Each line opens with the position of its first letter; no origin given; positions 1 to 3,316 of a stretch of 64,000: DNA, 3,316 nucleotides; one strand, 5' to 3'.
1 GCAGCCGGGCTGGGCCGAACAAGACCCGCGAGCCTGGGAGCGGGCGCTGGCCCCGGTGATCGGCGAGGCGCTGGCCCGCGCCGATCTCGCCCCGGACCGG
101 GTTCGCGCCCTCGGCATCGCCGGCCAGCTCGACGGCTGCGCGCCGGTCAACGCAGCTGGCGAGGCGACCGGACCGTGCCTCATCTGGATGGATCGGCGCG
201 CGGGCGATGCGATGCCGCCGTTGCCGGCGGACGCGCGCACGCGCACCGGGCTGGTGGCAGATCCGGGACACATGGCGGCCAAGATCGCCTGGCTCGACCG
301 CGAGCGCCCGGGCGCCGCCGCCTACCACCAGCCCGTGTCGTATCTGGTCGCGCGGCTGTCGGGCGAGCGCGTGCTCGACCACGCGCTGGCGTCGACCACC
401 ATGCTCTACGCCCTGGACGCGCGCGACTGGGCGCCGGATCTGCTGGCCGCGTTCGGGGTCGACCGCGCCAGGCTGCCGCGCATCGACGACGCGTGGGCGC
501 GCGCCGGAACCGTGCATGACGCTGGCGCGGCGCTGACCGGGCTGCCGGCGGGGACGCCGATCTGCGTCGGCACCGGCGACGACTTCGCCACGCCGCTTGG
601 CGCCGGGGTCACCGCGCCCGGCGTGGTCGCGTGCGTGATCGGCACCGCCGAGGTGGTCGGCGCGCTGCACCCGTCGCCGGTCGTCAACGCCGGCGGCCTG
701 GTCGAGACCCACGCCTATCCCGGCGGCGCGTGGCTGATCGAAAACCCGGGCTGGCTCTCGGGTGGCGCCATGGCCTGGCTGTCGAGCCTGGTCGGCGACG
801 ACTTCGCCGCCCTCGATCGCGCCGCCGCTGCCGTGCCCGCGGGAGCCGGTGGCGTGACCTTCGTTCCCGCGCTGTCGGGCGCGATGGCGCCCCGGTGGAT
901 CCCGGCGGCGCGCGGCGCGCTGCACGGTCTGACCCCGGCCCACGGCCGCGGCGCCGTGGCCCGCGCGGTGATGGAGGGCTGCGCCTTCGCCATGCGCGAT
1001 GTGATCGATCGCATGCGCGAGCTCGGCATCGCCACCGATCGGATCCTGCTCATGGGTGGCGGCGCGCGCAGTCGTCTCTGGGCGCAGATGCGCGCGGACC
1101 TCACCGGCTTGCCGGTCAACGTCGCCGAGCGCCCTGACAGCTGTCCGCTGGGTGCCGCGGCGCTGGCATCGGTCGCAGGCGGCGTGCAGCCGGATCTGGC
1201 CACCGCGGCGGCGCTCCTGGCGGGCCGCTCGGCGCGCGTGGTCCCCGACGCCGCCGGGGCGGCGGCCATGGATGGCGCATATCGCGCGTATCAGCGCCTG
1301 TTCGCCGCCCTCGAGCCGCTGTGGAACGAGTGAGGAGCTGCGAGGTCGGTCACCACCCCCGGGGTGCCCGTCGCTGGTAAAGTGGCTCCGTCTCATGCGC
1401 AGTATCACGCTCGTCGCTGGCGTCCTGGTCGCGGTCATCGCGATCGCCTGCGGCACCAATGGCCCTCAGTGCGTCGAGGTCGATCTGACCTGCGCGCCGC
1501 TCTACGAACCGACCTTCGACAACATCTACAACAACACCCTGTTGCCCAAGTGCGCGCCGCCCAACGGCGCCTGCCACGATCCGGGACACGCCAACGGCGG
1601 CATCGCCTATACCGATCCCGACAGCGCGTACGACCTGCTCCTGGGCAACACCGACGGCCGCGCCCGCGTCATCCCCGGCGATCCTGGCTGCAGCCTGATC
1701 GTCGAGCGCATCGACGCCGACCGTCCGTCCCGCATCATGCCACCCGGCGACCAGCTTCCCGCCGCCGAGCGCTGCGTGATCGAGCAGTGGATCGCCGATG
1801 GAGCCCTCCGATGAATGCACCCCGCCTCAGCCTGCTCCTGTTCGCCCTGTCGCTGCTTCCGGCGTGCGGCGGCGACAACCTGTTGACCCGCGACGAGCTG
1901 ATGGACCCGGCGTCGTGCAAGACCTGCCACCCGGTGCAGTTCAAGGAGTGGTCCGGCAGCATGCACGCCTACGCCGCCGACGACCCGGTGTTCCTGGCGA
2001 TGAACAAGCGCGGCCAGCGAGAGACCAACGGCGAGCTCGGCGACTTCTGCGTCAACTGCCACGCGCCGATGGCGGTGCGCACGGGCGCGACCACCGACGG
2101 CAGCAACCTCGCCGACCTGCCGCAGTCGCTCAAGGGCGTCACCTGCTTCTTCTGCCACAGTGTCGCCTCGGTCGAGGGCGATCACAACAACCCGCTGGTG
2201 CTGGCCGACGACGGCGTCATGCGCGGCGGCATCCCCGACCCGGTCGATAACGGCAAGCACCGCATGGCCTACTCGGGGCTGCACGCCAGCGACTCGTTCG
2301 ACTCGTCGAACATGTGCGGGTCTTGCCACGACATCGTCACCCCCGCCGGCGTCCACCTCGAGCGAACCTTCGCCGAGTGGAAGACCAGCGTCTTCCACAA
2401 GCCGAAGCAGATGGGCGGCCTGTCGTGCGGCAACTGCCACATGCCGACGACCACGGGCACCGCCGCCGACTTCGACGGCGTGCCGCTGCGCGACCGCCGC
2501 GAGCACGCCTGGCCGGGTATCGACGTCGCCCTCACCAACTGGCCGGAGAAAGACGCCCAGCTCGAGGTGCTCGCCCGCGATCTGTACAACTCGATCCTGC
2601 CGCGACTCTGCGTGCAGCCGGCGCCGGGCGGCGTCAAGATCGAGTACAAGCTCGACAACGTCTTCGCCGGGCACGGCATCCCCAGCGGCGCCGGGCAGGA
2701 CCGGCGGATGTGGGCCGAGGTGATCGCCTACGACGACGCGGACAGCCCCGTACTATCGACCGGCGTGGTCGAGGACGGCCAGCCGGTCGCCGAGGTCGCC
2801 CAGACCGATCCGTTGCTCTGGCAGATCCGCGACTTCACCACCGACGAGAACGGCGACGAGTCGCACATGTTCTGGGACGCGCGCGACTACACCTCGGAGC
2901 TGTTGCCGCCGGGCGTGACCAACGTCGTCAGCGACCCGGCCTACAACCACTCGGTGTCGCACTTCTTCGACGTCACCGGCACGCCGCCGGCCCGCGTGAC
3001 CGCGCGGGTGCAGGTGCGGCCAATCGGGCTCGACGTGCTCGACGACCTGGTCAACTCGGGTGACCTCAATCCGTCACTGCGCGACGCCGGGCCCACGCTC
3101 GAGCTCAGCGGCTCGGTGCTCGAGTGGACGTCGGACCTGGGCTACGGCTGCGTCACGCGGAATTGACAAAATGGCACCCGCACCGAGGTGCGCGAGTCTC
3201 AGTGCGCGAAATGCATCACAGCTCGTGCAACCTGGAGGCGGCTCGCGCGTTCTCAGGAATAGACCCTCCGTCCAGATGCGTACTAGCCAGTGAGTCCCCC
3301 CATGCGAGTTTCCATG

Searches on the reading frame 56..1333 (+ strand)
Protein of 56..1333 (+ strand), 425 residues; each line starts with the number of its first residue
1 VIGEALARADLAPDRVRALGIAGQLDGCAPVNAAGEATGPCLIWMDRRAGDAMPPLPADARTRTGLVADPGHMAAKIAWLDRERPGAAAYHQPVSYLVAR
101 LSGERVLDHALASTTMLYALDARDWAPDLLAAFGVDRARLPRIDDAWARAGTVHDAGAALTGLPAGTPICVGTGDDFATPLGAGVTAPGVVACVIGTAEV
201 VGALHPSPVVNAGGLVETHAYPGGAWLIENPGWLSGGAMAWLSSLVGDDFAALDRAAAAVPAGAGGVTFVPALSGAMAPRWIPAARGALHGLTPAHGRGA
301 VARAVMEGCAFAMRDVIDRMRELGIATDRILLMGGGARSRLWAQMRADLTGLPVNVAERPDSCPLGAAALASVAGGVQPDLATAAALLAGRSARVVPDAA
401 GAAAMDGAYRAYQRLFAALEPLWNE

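Call 75: search_protein_families(library=pfam, proteins=[window:56-1333:+], max_evalue=0.0001)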
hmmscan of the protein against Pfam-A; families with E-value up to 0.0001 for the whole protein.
window:56-1333:+ (425 aa): 2 families
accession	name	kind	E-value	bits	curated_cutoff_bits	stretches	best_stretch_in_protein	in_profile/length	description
PF02782.22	FGGY_C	-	1.7e-36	126.3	27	1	192-374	2-197/198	FGGY family of carbohydrate kinases, C-terminal domain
PF00370.27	FGGY_N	-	1.6e-28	100.4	28.8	1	4-182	58-245/245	FGGY family of carbohydrate kinases, N-terminal domain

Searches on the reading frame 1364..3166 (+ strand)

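Call 75: search_protein_families(library=pfam, proteins=[window:1364-3166:+], max_evalue=0.0001)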
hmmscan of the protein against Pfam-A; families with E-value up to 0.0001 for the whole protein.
window:1364-3166:+ (600 aa): 5 families
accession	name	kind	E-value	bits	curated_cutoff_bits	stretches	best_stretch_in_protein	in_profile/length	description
PF13435.11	Cytochrome_C554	-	3.2e-09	38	20.8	1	184-266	1-84/84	Cytochrome c554 and c-prime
PF22113.1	Mtrc-MtrF_II-IV_dom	-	1.7e-05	24.8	30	0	183-363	7-167/176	Outer membrane cytochrome MtrC/MtrF-like, domains II/IV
PF14522.11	Cytochrome_C7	-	4.3e-05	23.7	24.8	0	314-365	12-54/67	Cytochrome c7 and related cytochrome c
PF14537.11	Cytochrom_c3_2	-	5.2e-05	24.1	25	0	184-267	8-66/79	Cytochrome c3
PF02335.20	Cytochrom_C552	-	8.7e-05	22.1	24.1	0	201-322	62-175/438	Cytochrome c552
